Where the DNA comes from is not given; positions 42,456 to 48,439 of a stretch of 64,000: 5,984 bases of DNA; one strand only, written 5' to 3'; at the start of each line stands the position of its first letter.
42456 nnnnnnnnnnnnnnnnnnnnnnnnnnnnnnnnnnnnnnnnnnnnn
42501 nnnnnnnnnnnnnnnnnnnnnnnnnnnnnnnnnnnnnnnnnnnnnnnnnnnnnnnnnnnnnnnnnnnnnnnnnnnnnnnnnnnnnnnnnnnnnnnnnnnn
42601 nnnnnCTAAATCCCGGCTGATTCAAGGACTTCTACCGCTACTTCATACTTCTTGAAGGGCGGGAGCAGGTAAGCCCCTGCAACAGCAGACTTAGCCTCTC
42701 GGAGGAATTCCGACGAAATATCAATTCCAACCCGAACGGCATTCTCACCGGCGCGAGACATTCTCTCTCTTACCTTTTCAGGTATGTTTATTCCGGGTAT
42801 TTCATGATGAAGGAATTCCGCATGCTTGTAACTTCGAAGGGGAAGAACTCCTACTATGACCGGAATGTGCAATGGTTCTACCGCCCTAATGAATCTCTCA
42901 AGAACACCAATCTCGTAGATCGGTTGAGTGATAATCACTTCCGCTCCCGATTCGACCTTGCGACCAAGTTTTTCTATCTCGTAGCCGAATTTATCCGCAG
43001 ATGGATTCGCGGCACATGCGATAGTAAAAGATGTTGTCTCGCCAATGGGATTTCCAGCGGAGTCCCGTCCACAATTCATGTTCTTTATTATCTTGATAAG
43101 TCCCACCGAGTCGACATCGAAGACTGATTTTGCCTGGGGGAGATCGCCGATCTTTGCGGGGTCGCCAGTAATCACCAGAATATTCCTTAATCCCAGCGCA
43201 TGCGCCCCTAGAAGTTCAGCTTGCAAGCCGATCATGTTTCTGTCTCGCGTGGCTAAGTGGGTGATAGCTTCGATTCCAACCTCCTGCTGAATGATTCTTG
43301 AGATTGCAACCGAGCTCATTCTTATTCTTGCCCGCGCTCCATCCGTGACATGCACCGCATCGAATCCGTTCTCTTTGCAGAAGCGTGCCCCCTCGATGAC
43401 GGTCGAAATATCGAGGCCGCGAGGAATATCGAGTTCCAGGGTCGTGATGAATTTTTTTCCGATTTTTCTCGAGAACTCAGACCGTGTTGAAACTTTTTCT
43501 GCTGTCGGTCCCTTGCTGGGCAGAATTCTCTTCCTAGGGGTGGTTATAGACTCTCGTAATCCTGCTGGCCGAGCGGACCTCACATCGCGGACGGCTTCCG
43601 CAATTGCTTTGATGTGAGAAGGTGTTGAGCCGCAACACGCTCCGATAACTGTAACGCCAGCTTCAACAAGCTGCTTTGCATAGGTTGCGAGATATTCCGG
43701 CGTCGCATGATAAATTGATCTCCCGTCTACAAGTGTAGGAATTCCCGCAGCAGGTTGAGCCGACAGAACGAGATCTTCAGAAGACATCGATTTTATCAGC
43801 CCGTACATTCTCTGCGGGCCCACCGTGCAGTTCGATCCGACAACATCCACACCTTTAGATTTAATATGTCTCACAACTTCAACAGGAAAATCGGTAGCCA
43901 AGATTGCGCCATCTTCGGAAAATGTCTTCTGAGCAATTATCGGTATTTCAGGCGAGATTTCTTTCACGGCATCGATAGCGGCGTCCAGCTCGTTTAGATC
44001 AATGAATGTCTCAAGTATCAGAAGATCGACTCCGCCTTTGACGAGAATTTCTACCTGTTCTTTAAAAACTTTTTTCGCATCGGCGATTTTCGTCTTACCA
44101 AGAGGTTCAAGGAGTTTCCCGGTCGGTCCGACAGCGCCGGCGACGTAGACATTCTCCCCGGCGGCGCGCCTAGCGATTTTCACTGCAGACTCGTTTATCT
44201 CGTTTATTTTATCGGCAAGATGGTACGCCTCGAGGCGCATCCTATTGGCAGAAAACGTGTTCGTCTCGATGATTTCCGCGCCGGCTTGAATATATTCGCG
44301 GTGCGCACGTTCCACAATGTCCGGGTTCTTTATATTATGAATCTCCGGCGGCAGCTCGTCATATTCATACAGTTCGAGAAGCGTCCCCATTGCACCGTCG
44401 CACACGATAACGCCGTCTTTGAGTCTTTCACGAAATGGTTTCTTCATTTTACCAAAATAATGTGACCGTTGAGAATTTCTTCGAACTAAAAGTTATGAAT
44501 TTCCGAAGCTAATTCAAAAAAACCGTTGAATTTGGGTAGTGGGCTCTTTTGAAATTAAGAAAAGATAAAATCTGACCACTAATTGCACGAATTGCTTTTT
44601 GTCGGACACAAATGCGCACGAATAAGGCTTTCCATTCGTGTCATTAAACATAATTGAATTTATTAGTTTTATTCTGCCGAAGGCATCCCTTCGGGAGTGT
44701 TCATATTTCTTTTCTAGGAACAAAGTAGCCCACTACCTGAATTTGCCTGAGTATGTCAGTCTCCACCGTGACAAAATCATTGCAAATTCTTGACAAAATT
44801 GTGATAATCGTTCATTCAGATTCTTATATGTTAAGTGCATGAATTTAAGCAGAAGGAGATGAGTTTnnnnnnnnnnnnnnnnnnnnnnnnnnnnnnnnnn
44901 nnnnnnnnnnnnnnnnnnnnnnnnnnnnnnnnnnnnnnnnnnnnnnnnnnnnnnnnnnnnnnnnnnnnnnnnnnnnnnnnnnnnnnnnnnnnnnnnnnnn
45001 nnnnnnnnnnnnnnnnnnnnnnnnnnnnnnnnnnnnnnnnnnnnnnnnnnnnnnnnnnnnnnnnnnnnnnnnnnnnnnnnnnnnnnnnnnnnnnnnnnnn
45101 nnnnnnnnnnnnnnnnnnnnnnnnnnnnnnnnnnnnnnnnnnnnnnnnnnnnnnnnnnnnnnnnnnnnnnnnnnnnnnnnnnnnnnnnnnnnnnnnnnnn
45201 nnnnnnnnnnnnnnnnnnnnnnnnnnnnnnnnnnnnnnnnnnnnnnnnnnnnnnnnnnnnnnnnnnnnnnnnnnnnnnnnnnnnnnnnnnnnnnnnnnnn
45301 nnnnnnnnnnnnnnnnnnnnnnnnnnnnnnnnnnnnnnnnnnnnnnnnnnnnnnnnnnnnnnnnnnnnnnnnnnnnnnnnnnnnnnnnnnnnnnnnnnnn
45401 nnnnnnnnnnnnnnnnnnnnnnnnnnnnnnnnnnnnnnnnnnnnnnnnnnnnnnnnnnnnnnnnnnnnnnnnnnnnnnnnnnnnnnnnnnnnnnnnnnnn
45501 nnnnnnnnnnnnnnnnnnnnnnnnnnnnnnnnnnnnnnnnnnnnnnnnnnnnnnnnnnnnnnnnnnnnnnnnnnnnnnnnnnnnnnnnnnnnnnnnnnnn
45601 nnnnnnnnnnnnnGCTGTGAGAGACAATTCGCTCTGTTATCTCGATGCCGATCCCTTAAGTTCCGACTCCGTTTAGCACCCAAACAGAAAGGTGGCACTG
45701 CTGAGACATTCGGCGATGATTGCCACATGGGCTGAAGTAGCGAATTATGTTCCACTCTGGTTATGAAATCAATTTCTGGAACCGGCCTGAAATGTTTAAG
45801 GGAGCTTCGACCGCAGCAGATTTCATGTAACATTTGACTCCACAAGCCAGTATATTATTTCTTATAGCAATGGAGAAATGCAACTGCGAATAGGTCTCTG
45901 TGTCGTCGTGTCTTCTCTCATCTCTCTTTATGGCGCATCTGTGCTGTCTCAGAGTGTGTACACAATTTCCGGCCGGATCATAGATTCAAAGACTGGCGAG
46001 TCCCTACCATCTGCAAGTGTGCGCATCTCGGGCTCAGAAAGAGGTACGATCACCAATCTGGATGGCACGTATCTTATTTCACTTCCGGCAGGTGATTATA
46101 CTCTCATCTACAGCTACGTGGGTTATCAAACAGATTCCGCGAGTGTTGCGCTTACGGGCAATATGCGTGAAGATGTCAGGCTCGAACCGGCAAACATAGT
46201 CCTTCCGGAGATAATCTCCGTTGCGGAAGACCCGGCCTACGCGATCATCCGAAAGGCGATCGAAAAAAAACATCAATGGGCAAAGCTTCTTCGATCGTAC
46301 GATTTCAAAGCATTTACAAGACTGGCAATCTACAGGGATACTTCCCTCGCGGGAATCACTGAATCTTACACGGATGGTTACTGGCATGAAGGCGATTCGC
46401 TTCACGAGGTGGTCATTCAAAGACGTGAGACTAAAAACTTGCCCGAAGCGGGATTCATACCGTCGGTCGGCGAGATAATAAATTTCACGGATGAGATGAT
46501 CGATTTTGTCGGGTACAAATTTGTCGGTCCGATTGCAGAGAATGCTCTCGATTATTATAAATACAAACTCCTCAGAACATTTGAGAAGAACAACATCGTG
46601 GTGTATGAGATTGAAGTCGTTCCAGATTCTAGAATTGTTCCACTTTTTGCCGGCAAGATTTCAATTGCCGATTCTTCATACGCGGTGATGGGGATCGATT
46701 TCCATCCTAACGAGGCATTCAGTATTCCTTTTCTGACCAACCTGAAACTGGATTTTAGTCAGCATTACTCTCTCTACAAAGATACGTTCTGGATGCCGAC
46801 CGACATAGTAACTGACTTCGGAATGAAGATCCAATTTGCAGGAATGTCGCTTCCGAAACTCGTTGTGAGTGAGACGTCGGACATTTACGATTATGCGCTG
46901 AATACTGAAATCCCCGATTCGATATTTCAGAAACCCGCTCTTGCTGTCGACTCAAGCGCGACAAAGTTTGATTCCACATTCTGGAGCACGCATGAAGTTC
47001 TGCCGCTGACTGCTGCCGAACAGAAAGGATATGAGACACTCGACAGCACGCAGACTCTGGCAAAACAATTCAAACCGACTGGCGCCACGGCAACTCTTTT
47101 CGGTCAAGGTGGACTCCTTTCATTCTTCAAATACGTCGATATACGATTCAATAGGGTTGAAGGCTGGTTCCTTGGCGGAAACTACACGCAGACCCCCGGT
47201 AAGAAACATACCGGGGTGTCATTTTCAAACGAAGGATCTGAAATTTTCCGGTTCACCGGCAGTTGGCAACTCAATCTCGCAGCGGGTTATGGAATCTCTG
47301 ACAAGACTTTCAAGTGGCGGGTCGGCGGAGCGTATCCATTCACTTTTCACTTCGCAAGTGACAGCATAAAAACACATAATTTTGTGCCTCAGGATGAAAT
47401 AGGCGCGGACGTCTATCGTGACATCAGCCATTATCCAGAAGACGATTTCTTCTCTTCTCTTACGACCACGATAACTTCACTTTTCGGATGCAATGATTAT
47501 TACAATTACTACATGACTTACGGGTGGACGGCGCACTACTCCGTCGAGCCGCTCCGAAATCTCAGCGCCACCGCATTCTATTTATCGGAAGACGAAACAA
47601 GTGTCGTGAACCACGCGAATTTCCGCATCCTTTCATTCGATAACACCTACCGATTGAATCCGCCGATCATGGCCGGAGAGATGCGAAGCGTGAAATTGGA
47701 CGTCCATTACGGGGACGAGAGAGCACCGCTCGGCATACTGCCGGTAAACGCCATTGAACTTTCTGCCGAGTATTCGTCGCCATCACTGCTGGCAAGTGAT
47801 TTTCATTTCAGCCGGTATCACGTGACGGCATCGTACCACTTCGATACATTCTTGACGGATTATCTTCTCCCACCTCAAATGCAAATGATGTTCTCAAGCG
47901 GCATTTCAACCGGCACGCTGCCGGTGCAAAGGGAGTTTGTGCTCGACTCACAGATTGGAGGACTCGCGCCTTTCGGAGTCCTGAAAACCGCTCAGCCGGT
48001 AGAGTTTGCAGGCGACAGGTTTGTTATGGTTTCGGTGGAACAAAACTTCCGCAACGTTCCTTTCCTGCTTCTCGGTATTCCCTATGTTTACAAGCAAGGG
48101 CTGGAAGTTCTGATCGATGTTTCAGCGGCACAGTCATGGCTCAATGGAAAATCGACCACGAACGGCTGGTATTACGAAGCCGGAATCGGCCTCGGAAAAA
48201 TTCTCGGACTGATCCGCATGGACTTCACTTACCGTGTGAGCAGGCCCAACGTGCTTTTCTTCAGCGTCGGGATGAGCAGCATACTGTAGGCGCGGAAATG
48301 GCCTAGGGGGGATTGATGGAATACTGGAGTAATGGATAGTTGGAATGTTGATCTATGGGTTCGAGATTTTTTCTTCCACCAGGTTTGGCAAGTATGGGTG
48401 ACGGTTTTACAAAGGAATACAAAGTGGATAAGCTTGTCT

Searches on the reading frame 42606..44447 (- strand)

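Call 16: search_protein_families(library=ncbifam, proteins=[window:42606-44447:-])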
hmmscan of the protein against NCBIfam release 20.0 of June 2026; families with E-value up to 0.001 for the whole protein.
window:42606-44447:- (613 aa): 8 families
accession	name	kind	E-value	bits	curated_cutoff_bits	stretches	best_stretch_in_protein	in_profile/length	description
NF006396.0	PRK08645.1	equivalog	1.5e-218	726.9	453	1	3-610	2-601/611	bifunctional homocysteine S-methyltransferase/methylenetetrahydrofolate reductase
NF005718.0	PRK07534.1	equivalog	1.7e-60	205.1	338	1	11-293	13-302/337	betaine--homocysteine S-methyltransferase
TIGR02082.1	metH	equivalog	3.7e-57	193.8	1010.85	1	13-295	5-321/1182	methionine synthase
NF007024.0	PRK09490.1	equivalog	1.1e-46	159.2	1497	1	4-291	11-334/1234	methionine synthase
NF007020.0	PRK09485.1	equivalog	1.2e-29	103.4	215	1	7-287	6-304/306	homocysteine S-methyltransferase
TIGR00676.1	fadh2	equivalog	9.1e-24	84.2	293.7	1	365-582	32-245/275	methylenetetrahydrofolate reductase [NAD(P)H]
TIGR00677.1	fadh2_euk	equivalog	2.8e-23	82.7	310.05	1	365-584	33-248/281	methylenetetrahydrofolate reductase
NF006950.0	PRK09432.1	equivalog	1.5e-10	40.8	382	1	365-559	56-235/296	methylenetetrahydrofolate reductase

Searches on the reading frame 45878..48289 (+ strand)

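Call 16: search_protein_families(library=ncbifam, proteins=[window:45878-48289:+])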
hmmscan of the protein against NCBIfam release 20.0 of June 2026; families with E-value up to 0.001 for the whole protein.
window:45878-48289:+ (803 aa): 2 families
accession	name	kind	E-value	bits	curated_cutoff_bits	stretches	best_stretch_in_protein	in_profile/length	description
TIGR04056.1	OMP_RagA_SusC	subfamily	1.1e-15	57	368.25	1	29-116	2-85/981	SusC/RagA family TonB-linked outer membrane protein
NF052345.1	S_layer_anammox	exception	1.4e-05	22.7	1400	1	27-111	1312-1400/1596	Kustd1514 family S-layer glycoprotein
